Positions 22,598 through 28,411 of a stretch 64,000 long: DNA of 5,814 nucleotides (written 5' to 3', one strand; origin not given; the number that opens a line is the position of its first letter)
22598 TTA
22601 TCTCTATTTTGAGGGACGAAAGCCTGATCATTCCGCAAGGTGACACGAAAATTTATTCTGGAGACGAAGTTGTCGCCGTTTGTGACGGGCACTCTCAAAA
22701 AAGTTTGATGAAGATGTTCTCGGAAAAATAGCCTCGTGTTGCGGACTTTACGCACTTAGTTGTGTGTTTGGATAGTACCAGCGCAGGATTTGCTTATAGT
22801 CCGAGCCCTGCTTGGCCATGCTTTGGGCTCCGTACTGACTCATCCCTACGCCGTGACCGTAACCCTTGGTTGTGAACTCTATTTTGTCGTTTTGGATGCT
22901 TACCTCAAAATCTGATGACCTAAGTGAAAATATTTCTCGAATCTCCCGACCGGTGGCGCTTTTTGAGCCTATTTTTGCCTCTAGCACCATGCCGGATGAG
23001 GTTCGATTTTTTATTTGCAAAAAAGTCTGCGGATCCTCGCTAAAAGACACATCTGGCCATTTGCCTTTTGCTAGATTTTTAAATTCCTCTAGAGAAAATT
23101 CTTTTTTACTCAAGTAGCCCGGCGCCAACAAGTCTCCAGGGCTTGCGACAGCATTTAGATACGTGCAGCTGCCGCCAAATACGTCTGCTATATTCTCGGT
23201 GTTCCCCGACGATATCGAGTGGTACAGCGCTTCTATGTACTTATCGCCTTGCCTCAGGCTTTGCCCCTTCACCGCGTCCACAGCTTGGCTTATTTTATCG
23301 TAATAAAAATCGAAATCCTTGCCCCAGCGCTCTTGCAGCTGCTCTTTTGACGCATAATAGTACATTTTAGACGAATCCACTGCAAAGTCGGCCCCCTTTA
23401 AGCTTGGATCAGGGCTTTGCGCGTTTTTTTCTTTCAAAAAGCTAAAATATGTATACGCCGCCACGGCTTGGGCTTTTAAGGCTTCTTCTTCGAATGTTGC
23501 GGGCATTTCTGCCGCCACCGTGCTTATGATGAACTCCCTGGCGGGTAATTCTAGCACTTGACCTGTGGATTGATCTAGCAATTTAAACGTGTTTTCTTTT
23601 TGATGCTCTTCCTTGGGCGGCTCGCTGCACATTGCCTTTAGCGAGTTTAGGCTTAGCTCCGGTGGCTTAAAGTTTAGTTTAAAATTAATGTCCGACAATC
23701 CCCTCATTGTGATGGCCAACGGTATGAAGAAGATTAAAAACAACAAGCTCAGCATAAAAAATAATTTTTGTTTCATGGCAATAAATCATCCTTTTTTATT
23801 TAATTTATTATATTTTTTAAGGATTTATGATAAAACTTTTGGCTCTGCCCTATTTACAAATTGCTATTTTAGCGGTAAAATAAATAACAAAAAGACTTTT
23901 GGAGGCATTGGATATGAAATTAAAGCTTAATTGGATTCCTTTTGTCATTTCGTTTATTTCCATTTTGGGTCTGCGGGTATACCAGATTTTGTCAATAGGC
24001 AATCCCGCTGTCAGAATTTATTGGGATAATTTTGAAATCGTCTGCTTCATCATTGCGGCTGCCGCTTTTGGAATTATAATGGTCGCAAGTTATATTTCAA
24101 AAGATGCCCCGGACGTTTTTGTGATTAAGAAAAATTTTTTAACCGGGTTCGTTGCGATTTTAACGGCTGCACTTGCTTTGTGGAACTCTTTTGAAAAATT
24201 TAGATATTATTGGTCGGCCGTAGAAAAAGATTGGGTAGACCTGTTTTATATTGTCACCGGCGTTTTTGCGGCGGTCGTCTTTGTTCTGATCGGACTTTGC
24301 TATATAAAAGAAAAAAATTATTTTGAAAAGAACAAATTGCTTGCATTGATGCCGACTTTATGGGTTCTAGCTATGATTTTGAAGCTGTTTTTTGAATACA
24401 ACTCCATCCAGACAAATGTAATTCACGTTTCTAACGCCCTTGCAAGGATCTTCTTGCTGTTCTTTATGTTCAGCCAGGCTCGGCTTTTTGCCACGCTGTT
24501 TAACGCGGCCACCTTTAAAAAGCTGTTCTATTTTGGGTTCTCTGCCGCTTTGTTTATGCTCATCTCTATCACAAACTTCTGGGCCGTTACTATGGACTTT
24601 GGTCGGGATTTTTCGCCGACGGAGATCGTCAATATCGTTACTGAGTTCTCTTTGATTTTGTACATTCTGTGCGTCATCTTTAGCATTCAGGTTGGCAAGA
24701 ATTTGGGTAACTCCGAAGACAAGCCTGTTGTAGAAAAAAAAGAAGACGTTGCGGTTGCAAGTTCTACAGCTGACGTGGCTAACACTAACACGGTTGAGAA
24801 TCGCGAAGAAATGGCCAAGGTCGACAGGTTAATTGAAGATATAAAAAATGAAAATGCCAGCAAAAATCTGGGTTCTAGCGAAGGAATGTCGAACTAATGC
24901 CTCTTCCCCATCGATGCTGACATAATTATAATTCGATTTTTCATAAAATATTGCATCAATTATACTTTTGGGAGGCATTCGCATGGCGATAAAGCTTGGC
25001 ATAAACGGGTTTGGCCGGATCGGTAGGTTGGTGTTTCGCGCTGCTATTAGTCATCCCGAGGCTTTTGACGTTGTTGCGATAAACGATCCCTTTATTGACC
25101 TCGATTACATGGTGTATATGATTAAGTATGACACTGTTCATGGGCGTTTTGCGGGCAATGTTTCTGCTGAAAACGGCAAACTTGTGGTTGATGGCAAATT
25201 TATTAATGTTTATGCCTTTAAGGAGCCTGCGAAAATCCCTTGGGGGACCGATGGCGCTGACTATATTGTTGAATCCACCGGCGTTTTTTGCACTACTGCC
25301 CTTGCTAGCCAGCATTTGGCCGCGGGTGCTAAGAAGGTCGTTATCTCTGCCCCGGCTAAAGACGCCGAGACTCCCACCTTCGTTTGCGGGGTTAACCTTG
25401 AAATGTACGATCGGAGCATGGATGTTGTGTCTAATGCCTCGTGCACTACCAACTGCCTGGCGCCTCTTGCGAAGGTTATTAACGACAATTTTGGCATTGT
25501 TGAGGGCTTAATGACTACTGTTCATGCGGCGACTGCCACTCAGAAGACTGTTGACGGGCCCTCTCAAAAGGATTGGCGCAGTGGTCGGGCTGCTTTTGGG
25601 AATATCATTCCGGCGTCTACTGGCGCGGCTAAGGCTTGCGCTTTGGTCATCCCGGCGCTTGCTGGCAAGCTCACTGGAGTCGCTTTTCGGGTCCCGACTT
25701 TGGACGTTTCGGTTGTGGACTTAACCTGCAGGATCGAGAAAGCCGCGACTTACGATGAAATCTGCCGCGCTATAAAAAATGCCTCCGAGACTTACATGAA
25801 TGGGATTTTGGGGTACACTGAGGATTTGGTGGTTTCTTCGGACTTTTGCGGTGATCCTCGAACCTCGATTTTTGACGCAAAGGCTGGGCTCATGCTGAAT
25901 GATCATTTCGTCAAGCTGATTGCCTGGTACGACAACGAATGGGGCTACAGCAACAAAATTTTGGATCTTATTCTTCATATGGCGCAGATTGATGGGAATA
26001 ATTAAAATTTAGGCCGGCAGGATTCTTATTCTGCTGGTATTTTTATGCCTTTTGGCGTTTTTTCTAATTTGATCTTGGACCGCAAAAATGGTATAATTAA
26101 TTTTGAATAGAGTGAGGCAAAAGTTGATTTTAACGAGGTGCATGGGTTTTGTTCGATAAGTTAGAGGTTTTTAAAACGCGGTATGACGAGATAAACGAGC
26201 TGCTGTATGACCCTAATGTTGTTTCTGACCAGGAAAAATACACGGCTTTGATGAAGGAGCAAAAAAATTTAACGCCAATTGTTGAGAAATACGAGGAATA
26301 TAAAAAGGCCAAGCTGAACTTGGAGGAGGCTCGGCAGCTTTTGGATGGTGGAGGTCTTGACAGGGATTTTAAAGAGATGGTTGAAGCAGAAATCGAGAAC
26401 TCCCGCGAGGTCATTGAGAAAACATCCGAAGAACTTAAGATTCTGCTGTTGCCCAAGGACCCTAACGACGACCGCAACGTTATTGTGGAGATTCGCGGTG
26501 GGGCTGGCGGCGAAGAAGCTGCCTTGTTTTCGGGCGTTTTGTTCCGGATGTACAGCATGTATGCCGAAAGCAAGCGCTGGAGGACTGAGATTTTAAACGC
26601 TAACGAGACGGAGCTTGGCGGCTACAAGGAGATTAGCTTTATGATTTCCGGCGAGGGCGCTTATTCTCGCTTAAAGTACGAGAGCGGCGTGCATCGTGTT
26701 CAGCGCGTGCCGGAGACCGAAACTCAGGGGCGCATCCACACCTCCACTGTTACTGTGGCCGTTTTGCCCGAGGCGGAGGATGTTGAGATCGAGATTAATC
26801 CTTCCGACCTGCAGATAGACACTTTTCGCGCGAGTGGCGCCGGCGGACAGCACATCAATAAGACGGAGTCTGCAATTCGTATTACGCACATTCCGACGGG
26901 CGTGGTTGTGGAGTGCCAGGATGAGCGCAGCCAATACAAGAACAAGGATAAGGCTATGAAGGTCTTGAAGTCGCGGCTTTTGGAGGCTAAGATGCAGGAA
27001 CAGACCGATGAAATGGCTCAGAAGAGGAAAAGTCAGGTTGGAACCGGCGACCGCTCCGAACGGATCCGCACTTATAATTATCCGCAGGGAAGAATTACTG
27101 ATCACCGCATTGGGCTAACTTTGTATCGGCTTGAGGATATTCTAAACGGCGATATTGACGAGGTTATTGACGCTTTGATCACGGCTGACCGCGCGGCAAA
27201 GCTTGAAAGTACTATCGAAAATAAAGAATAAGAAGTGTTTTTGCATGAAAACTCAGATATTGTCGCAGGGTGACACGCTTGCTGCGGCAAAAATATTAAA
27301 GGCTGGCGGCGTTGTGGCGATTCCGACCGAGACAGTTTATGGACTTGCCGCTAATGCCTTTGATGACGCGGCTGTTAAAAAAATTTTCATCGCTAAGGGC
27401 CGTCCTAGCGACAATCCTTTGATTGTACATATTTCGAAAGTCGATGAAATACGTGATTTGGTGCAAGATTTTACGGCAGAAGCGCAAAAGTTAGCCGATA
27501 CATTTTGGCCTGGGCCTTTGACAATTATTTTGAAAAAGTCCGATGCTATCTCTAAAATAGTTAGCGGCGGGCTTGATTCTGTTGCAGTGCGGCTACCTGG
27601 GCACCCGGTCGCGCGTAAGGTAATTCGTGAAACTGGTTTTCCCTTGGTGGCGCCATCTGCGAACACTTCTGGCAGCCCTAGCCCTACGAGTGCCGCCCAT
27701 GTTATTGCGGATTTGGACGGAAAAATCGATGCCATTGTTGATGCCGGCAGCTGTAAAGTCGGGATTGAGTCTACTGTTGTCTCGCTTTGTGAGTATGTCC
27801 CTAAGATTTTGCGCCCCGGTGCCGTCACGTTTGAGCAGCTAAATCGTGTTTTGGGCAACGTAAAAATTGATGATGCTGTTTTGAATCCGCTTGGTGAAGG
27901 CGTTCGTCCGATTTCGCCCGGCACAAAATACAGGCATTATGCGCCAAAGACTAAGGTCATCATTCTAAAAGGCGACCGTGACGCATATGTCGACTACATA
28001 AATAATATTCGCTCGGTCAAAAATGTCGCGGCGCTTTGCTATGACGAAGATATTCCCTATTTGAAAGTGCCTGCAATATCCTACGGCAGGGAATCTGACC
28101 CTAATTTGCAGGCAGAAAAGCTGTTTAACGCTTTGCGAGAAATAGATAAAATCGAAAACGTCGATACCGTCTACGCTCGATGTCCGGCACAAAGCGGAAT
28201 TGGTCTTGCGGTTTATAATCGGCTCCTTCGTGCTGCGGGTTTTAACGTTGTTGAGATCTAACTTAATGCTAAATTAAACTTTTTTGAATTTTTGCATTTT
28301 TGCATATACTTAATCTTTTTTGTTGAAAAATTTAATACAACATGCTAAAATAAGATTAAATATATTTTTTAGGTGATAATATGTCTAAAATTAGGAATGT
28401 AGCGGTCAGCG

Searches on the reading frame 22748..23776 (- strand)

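Call 58: search_protein_families(library=pfam, proteins=[window:22748-23776:-], max_evalue=0.00001)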
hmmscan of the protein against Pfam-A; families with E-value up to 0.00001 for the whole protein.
window:22748-23776:- (342 aa): 1 family
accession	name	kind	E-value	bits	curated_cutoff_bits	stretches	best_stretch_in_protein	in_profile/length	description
PF08486.15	SpoIID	-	3.8e-17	63.2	23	1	69-174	3-95/97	Stage II sporulation protein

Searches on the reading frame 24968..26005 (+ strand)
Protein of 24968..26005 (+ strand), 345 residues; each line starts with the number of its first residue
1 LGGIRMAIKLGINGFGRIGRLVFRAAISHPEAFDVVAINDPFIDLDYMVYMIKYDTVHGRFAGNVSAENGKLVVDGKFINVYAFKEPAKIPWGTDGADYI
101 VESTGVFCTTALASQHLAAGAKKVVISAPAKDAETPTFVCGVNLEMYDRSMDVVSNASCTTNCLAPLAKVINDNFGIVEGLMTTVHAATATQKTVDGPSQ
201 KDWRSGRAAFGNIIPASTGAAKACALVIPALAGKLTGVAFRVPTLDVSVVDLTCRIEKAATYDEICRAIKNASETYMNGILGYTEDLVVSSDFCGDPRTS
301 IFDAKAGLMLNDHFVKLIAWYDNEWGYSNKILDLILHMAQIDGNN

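Call 58: search_protein_families(library=pfam, proteins=[window:24968-26005:+], max_evalue=0.00001)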
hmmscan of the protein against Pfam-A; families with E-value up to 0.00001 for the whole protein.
window:24968-26005:+ (345 aa): 2 families
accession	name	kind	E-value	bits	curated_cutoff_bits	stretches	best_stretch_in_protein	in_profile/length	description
PF02800.25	Gp_dh_C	-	1.3e-67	226.7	24.4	1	164-321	1-158/158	Glyceraldehyde 3-phosphate dehydrogenase, C-terminal domain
PF00044.30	Gp_dh_N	-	2.7e-37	127.6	31.7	1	8-109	1-100/101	Glyceraldehyde 3-phosphate dehydrogenase, NAD binding domain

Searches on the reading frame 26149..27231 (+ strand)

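Call 58: search_protein_families(library=pfam, proteins=[window:26149-27231:+], max_evalue=0.00001)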
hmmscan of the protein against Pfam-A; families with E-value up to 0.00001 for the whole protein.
window:26149-27231:+ (360 aa): 2 families
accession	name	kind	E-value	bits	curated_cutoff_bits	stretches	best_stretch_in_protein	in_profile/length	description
PF03462.23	PCRF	-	2.7e-77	259.4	24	1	9-203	2-194/194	PCRF domain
PF00472.26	RF-1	-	2e-46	157.1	35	1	211-320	2-116/116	RF-1 domain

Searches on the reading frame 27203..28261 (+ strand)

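Call 58: search_protein_families(library=pfam, proteins=[window:27203-28261:+], max_evalue=0.00001)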
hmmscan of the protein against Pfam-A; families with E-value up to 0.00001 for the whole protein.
window:27203-28261:+ (352 aa): 2 families
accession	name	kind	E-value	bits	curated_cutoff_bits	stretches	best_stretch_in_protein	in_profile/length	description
PF01300.24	Sua5_yciO_yrdC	-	1.8e-62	210.4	25.1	1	30-206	1-178/178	Telomere recombination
PF03481.19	Sua5_C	-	1.2e-30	107.2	22.9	1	208-346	1-136/136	Threonylcarbamoyl-AMP synthase, C-terminal domain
